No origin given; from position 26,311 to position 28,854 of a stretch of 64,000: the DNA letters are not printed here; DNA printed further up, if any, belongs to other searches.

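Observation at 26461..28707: B12-radical SAM enzyme fused to a protein-L-isoaspartate-O-methyltransferase-like domain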

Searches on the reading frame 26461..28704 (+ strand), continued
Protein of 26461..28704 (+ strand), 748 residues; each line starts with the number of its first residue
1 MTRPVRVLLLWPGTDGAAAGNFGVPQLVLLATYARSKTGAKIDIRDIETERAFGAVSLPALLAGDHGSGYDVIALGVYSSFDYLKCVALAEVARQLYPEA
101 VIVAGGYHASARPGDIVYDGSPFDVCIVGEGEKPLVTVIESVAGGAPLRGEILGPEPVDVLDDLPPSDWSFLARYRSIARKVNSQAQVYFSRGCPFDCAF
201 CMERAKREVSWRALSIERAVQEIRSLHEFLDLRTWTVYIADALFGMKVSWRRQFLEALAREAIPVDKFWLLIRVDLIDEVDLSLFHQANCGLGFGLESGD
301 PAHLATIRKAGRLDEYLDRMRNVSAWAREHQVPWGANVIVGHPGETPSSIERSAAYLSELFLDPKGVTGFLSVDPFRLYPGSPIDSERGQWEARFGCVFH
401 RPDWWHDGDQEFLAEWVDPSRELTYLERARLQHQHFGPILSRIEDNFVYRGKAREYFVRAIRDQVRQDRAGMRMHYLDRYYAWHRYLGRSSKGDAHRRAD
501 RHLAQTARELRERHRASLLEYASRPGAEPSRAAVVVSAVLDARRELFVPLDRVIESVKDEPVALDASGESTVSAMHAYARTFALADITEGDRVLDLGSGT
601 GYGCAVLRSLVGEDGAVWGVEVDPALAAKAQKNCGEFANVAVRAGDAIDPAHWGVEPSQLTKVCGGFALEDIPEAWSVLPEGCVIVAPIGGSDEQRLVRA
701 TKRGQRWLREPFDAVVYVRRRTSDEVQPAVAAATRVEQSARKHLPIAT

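Call 37: search_solved_structures(query=A1, max_evalue=0.001, show_alignments=3)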
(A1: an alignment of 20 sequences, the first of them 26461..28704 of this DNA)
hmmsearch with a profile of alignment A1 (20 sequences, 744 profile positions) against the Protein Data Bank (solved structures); distinct sequences matched with E-value up to 0.001: 43.
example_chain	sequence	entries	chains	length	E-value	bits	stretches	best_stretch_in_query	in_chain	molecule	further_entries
4o29_A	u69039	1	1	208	2e-24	89.3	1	519-717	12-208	Protein-L-isoaspartate O-methyltransferase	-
3lbf_A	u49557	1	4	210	1.2e-23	86.7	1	521-716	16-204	Protein-L-isoaspartate O-methyltransferase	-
2yxe_A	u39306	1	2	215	5.8e-22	81.2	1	513-715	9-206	Protein-L-isoaspartate O-methyltransferase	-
4l7v_A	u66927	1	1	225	1e-20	77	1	527-715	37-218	Protein-L-isoaspartate O-methyltransferase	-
1dl5_A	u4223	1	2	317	2.5e-18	69.2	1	527-692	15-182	PROTEIN-L-ISOASPARTATE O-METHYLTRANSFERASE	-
8qby_t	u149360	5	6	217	2.1e-16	62.8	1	513-690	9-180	Protein-L-isoaspartate O-methyltransferase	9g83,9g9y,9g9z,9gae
1i1n_A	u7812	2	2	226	3.1e-15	58.9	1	564-720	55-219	PROTEIN-L-ISOASPARTATE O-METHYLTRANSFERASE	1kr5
1jg1_A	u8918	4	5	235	3.9e-14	55.3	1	517-716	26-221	protein-L-isoaspartate O-methyltransferase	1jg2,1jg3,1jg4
1r18_A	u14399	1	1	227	1e-12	50.6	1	523-715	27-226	Protein-L-isoaspartate(D-aspartate)-O-methyltransferase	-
1vbf_A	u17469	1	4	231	8.7e-11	44.2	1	527-714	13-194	231aa long hypothetical protein-L-isoaspartate O-methyltransferase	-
6fd2_B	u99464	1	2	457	1.2e-10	43.7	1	190-363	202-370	Putative apramycin biosynthetic oxidoreductase 4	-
9ccb_A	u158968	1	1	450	1.8e-10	43.2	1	62-363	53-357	Radical SAM core domain-containing protein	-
7kdx_A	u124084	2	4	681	3.5e-10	42.2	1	71-351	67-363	Methyltransferase TokK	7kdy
2pbf_A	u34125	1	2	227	4.4e-09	38.6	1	523-718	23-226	Protein-L-isoaspartate O-methyltransferase beta-aspartate methyltransferase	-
9oma_A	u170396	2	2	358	1.1e-07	33.9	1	526-714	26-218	Protein-L-isoaspartate O-methyltransferase domain-containing protein 1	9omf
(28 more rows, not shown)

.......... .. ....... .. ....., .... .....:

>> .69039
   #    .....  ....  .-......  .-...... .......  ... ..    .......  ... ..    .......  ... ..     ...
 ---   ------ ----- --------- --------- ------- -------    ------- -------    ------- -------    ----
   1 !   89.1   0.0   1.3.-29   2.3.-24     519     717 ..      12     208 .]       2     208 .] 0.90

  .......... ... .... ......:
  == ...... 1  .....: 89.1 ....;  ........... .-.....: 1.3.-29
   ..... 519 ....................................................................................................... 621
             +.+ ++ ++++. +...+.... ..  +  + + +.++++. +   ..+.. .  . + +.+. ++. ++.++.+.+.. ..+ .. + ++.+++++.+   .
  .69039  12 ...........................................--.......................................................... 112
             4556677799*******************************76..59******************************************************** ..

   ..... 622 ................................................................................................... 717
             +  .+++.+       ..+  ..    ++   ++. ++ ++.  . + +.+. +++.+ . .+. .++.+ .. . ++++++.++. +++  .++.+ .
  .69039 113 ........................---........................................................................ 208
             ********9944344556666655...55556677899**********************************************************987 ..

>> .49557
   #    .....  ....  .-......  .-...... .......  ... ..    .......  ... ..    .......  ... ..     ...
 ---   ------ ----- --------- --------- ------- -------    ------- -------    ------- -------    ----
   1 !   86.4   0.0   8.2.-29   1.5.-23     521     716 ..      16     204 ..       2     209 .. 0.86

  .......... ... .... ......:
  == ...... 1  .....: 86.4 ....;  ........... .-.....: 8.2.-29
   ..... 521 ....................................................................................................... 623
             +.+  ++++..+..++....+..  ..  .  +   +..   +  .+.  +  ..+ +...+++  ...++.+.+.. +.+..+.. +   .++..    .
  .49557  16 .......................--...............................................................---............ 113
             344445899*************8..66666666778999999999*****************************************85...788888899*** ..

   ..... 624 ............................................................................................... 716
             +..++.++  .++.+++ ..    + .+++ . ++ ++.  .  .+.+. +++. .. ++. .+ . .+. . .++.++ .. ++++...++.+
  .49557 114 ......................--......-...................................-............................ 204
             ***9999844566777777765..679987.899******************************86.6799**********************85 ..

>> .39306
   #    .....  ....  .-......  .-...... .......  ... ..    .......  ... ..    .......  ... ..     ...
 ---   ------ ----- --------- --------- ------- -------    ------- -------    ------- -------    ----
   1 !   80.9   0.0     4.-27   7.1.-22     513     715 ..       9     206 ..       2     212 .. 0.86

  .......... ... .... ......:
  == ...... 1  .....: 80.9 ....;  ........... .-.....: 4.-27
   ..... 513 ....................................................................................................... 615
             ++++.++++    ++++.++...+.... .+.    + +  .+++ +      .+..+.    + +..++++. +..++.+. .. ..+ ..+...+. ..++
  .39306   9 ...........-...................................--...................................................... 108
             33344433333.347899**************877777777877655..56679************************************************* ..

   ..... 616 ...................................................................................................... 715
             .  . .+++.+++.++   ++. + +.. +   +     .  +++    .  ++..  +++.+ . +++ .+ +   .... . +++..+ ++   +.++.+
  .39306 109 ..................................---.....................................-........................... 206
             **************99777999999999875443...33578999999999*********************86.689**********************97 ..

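Call 38: find_encoding_contigs(protein=P0129, flank=7000, max_places=2)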
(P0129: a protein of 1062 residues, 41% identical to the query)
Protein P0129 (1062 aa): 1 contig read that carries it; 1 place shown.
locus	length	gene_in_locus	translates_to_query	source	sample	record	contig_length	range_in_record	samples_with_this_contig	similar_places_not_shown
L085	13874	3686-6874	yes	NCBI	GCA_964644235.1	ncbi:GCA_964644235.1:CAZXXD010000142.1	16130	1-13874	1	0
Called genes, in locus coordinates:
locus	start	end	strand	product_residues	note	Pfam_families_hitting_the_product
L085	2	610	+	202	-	?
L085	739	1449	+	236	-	-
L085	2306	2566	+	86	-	-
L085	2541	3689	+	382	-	PF04055:Radical_SAM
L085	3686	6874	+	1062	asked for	PF02310:B12-binding, PF04055:Radical_SAM, PF01135:PCMT, PF13847:Methyltransf_31 (weak)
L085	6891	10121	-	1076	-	-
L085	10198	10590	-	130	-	PF07238:PilZ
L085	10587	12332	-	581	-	-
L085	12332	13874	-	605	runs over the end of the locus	-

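Call 39: find_encoding_contigs(protein=P0140, flank=7000, max_places=2)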
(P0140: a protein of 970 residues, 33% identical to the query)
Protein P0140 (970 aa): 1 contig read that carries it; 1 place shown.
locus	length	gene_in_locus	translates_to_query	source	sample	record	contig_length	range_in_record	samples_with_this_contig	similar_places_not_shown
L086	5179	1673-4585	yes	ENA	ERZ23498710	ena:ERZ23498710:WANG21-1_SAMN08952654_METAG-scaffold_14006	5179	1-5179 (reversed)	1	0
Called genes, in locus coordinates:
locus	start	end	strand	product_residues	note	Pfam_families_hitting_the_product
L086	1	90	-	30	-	?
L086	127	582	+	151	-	-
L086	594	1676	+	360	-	PF13353:Fer4_12, PF04055:Radical_SAM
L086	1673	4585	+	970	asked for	PF02310:B12-binding, PF04055:Radical_SAM, PF01135:PCMT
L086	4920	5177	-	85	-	?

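Call 40: find_encoding_contigs(protein=P0133, flank=7000, max_places=2)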
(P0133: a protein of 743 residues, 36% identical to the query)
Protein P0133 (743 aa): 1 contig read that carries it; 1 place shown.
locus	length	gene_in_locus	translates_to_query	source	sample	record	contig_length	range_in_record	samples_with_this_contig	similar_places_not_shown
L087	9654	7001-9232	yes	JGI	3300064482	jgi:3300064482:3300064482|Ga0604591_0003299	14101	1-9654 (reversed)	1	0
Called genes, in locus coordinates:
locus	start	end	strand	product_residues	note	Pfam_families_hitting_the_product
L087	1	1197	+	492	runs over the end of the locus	-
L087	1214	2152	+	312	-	-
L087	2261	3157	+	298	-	-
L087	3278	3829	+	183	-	-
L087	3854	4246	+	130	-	-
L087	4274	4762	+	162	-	-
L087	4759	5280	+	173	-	-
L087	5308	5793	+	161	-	-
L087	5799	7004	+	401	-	PF04055:Radical_SAM, PF13353:Fer4_12 (weak), PF13186:SPASM (weak)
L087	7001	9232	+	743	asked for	PF02310:B12-binding, PF04055:Radical_SAM, PF01135:PCMT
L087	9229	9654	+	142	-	?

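Call 51: find_encoding_contigs(protein=P0004, flank=7000, max_places=1)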
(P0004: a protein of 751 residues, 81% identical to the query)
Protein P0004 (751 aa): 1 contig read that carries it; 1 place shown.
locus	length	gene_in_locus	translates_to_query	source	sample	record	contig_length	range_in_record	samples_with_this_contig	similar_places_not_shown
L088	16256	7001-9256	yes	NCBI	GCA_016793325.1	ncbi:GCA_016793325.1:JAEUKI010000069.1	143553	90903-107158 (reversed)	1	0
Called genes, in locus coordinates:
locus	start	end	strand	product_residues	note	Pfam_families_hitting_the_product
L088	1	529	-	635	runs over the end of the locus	PF00009:GTP_EFTU, PF03144:GTP_EFTU_D2, PF25461:Beta-barrel_SelB, PF09107:WHD_3rd_SelB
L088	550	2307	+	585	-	PF00232:Glyco_hydro_1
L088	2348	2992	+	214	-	-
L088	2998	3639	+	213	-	-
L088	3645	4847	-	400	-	-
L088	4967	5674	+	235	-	-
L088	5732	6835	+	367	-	PF13353:Fer4_12 (weak), PF04055:Radical_SAM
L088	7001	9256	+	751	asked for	PF02310:B12-binding, PF04055:Radical_SAM, PF13649:Methyltransf_25 (faint), PF01135:PCMT, PF01269:Fibrillarin (weak)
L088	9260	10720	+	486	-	PF00501:AMP-binding, PF13193:AMP-binding_C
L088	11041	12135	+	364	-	PF07884:VKOR, PF13462:Thioredoxin_4, PF01323:DSBA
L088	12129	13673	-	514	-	PF15780:ASH (weak), PF22544:HYDIN_VesB_CFA65-like_Ig (weak), PF24770:Ig-CFAP74_2 (faint)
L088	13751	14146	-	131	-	PF00072:Response_reg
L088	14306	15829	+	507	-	PF01943:Polysacc_synt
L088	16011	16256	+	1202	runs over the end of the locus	PF00069:Pkinase, PF07714:PK_Tyr_Ser-Thr, PF19363:DUF5939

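Call 52: find_encoding_contigs(protein=P0008, flank=7000, max_places=1)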
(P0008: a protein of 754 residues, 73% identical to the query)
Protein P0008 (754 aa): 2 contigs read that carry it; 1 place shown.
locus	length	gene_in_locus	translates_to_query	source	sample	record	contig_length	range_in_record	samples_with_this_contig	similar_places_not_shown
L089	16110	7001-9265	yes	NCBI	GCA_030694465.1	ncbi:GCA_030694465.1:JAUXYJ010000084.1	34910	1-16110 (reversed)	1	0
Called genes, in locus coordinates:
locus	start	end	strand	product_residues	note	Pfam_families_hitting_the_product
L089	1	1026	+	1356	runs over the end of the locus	-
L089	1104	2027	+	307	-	PF01048:PNP_UDP_1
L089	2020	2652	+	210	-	-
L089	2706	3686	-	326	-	PF03372:Exo_endo_phos, PF19580:Exo_endo_phos_3 (weak)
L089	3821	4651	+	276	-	-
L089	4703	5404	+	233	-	-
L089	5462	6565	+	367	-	PF13353:Fer4_12 (weak), PF04055:Radical_SAM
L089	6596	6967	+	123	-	-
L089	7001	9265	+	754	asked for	PF02310:B12-binding, PF04055:Radical_SAM, PF01135:PCMT, PF13847:Methyltransf_31 (weak), PF13649:Methyltransf_25 (faint)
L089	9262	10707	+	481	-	PF00501:AMP-binding, PF13193:AMP-binding_C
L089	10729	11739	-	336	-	PF00135:COesterase, PF20434:BD-FAE, PF07859:Abhydrolase_3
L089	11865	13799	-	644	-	-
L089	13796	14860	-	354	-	PF07787:TMEM43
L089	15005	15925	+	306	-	-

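Call 55: predict_structure(alignment_id=A3)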
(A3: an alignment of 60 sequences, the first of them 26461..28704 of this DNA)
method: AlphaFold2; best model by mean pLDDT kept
length: 748 residues; sequences in the alignment: 60
mean_pLDDT: 90.9   pTM: 0.89
mean pLDDT of the five models: 90.9, 90.8, 90.6, 88.7, 86.9
residues with pLDDT >= 90: 565; 70-90: 131; 50-70: 36; < 50: 16
segments of 3 or more residues with pLDDT < 50: 203-205, 733-739
pLDDT, mean of each block of 10 residues (from residue 1): 88 64 87 97 93 92 93 91 91 96 92 92 95 97 97 90 94 92 88 69 55 91 95 90 69 95 93 84 94 89 84 83 95 93 96 97 97 88 81 94 86 93 96 97 97 92 94 96 91 95 97 98 97 98 97 97 92 98 98 97 98 97 95 94 95 97 97 96 98 94 96 95 79 45 60
secondary structure, 60 per line:
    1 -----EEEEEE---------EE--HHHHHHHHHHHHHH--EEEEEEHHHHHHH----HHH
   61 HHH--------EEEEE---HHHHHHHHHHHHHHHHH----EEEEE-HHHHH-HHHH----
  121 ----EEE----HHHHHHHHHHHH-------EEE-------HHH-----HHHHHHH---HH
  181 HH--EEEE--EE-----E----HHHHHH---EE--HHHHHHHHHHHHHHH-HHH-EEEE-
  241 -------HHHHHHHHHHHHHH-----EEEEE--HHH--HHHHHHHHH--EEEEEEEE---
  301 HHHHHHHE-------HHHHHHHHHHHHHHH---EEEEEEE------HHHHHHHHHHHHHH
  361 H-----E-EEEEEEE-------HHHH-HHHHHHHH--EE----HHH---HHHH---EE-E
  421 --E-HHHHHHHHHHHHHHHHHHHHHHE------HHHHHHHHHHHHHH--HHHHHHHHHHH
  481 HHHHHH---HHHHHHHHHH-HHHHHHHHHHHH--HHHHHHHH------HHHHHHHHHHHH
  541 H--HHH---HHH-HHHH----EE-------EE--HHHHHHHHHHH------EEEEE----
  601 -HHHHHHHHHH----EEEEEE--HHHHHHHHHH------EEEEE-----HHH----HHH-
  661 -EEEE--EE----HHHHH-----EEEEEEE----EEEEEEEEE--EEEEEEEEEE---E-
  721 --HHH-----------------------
elements in order (helices of 4 or more, strands of 3 or more residues): E6-11 H25-38 E41-46 H47-53 H58-63 E72-76 H80-96 E101-105 H107-111 H113-116 E125-127 H132-143 E151-153 H169-175 H179-182 E185-188 H203-208 H216-230 E236-239 H248-261 E267-271 H279-287 E290-297 H301-307 H316-330 E334-340 H347-361 E369-375 H383-386 H388-395 H410-413 H425-446 H454-467 H470-486 H490-499 H501-512 H515-522 H529-541 H554-557 H575-585 E592-596 H602-611 E616-621 H624-633 E640-644 E662-665 H674-678 E684-690 E695-703 E706-715
